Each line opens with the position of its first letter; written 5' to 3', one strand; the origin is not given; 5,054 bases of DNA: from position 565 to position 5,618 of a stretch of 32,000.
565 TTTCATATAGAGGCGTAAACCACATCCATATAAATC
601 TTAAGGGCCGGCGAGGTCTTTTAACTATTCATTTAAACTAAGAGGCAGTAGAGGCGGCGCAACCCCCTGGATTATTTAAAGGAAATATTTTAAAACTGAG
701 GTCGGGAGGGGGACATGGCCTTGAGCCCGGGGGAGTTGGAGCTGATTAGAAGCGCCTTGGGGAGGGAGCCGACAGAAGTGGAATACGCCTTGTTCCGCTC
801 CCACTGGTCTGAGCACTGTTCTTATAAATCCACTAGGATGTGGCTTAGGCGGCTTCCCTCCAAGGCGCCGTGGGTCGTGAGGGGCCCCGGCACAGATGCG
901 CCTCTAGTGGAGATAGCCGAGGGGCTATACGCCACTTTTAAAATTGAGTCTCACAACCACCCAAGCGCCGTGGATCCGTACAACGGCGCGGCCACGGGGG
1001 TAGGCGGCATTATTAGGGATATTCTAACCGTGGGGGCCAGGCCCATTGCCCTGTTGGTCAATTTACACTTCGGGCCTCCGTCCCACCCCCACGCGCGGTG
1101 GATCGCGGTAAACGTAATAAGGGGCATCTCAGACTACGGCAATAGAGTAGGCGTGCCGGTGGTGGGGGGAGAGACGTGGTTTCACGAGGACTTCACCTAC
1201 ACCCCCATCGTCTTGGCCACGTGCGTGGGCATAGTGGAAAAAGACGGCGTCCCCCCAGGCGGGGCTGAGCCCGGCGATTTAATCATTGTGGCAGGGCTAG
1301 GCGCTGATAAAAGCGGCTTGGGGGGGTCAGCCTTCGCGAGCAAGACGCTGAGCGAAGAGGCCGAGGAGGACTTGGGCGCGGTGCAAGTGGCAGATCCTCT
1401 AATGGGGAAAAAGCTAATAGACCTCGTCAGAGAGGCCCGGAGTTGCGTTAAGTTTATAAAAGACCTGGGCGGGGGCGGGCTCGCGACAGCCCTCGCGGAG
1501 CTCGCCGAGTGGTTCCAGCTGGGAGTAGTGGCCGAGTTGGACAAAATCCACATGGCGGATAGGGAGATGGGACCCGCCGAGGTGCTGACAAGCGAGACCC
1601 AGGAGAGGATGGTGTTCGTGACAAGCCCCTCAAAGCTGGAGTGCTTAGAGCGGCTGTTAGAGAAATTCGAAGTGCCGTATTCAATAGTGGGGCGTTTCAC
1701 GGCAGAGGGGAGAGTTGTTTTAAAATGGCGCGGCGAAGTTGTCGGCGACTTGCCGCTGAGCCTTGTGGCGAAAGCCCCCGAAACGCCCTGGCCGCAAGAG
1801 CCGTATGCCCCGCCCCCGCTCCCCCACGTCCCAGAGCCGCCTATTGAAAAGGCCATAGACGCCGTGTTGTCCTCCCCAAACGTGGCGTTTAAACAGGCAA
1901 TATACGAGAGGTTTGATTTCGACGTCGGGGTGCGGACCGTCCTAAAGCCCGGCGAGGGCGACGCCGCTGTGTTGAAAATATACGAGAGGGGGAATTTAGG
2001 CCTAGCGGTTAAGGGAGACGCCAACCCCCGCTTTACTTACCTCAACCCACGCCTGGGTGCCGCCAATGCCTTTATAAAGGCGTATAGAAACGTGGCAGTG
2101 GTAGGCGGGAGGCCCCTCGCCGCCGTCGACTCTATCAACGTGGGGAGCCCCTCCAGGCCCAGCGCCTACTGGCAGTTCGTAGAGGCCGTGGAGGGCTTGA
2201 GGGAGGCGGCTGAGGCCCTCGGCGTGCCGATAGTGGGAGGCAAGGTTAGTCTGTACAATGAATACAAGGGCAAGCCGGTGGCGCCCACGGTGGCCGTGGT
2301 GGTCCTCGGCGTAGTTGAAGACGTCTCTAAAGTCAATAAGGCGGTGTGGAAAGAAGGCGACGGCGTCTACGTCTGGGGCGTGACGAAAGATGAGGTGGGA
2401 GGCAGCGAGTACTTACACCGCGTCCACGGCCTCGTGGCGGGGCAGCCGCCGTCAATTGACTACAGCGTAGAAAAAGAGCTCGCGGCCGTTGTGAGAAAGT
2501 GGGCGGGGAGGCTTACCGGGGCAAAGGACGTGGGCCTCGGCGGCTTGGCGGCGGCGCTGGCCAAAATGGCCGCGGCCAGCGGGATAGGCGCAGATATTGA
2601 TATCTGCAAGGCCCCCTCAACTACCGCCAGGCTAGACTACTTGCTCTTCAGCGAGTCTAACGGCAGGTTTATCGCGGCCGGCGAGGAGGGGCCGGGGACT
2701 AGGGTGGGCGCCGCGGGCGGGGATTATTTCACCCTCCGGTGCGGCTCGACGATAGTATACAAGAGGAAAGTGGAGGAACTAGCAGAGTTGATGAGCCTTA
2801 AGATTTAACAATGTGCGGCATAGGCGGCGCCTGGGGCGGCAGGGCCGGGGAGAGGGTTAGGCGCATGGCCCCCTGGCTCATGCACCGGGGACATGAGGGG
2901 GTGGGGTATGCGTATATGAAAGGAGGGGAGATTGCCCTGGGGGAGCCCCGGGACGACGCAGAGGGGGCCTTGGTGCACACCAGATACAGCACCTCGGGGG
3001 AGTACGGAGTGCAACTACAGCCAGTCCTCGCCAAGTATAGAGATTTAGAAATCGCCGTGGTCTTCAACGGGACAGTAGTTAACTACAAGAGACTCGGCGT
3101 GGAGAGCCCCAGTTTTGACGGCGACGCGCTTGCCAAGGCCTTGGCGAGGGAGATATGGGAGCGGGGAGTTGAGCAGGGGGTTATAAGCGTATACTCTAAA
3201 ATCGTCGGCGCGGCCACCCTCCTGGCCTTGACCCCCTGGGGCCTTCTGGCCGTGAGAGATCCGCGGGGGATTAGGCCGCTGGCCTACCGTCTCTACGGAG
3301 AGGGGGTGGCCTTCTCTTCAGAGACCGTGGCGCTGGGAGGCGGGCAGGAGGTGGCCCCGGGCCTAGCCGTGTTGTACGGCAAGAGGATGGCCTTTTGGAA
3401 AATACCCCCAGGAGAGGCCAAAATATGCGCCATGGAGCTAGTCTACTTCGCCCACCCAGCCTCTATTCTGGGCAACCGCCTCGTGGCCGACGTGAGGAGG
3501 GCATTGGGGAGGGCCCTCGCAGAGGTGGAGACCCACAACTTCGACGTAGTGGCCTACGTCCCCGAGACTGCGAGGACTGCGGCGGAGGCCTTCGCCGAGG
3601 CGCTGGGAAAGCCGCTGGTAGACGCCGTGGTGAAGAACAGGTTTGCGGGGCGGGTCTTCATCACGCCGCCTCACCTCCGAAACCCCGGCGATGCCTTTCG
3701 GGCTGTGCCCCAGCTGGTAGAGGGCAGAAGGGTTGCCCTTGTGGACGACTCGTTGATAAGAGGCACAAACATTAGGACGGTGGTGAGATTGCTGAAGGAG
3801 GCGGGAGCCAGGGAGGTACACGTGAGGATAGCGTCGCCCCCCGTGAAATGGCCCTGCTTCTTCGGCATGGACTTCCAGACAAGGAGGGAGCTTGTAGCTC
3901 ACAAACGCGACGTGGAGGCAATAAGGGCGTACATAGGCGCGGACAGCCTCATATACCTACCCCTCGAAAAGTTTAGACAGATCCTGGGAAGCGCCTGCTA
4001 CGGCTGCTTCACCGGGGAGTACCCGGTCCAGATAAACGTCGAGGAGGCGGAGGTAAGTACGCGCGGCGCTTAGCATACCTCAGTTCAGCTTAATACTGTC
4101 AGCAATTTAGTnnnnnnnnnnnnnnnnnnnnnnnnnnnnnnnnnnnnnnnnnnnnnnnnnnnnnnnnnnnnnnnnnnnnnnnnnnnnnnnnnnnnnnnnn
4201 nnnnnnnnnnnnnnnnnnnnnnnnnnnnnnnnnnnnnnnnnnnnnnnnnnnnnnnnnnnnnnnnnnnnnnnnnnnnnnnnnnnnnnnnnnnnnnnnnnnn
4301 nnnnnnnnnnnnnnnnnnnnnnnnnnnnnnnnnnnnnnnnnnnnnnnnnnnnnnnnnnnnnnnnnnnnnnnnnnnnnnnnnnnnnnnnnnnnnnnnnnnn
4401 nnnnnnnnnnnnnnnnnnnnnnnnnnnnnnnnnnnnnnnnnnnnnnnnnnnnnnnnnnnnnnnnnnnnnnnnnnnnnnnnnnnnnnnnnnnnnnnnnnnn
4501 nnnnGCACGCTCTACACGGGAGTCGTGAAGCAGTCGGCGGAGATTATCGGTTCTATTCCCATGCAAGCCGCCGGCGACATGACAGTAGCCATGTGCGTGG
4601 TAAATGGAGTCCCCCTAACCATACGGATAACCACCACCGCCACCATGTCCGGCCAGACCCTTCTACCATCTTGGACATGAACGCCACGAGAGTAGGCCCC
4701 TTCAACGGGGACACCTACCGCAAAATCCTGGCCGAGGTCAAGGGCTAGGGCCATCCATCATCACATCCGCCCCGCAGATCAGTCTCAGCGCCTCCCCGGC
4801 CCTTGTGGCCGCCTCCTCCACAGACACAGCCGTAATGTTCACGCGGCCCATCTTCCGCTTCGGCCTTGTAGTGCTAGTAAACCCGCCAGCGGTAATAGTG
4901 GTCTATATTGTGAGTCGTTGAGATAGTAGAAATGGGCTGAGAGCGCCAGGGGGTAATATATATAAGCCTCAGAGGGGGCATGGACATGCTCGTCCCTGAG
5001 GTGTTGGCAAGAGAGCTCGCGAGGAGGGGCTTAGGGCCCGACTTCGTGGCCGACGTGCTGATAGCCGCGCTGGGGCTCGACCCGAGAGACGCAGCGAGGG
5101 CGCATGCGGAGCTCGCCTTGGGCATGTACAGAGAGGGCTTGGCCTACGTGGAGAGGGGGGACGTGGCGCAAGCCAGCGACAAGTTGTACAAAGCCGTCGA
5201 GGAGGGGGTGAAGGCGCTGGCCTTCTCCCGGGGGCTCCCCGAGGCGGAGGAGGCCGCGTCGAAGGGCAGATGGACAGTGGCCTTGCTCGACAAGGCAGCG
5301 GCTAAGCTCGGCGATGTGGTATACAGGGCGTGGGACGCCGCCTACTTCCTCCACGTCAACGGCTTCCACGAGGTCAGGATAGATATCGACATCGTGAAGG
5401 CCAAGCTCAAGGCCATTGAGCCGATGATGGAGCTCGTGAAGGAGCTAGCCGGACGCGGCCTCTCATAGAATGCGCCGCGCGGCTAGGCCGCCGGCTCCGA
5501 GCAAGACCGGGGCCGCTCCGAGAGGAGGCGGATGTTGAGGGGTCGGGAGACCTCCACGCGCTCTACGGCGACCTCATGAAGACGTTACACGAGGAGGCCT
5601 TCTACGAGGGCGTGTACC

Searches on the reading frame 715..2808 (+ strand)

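Call 7: search_protein_families(library=padloc, proteins=[window:715-2808:+], max_evalue=0.01)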
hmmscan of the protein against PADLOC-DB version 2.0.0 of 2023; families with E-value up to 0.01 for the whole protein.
window:715-2808:+ (697 aa): 0 families

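Call 10: search_protein_families(library=pfam, proteins=[window:715-2808:+], max_evalue=0.001)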
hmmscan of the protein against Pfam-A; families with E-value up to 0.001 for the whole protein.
window:715-2808:+ (697 aa): 3 families
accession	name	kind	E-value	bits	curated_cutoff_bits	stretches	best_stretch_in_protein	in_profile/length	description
PF00586.29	AIRS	-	7.1e-49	165.3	24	2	59-174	1-112/112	AIR synthase related protein, N-terminal domain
PF02769.27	AIRS_C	-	1.2e-42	146.2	23.1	2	185-338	1-155/156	AIR synthase related protein, C-terminal domain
PF18072.6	FGAR-AT_linker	-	1.2e-10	42.2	26.6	1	1-38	10-50/50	Formylglycinamide ribonucleotide amidotransferase linker domain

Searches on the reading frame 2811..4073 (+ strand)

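Call 7: search_protein_families(library=padloc, proteins=[window:2811-4073:+], max_evalue=0.01)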
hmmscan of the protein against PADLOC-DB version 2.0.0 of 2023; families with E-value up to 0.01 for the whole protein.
window:2811-4073:+ (420 aa): 2 families
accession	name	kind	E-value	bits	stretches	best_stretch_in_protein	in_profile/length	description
PDLC03928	PsyrT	-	0.0006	16.2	1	224-337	558-677/689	-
PDLC03962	ShosT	-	0.0036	15.2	1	303-337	169-204/237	-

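Call 10: search_protein_families(library=pfam, proteins=[window:2811-4073:+], max_evalue=0.001)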
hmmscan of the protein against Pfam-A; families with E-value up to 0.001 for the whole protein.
window:2811-4073:+ (420 aa): 3 families
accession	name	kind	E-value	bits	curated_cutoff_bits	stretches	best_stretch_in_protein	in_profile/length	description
PF13522.11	GATase_6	-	1.7e-09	38.3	27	1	51-171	11-130/130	Glutamine amidotransferase domain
PF13537.11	GATase_7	-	2e-07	31.5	25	1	69-175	13-121/123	Glutamine amidotransferase domain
PF00156.33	Pribosyltran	-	3.5e-06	26.9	26.3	1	225-338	12-120/158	Phosphoribosyl transferase domain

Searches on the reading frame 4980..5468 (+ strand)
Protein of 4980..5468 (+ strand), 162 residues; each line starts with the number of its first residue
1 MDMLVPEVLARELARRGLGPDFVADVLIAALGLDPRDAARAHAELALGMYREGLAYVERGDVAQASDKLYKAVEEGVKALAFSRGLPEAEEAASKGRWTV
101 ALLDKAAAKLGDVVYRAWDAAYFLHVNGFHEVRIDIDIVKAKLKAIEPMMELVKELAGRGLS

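Call 10: search_protein_families(library=pfam, proteins=[window:4980-5468:+], max_evalue=0.001)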
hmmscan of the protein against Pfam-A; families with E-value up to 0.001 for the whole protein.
window:4980-5468:+ (162 aa): 1 family
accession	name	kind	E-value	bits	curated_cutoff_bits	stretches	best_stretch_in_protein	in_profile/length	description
PF05942.16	PaREP1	-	3.9e-29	101.3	24.4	1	41-149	1-114/115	Archaeal PaREP1/PaREP8 family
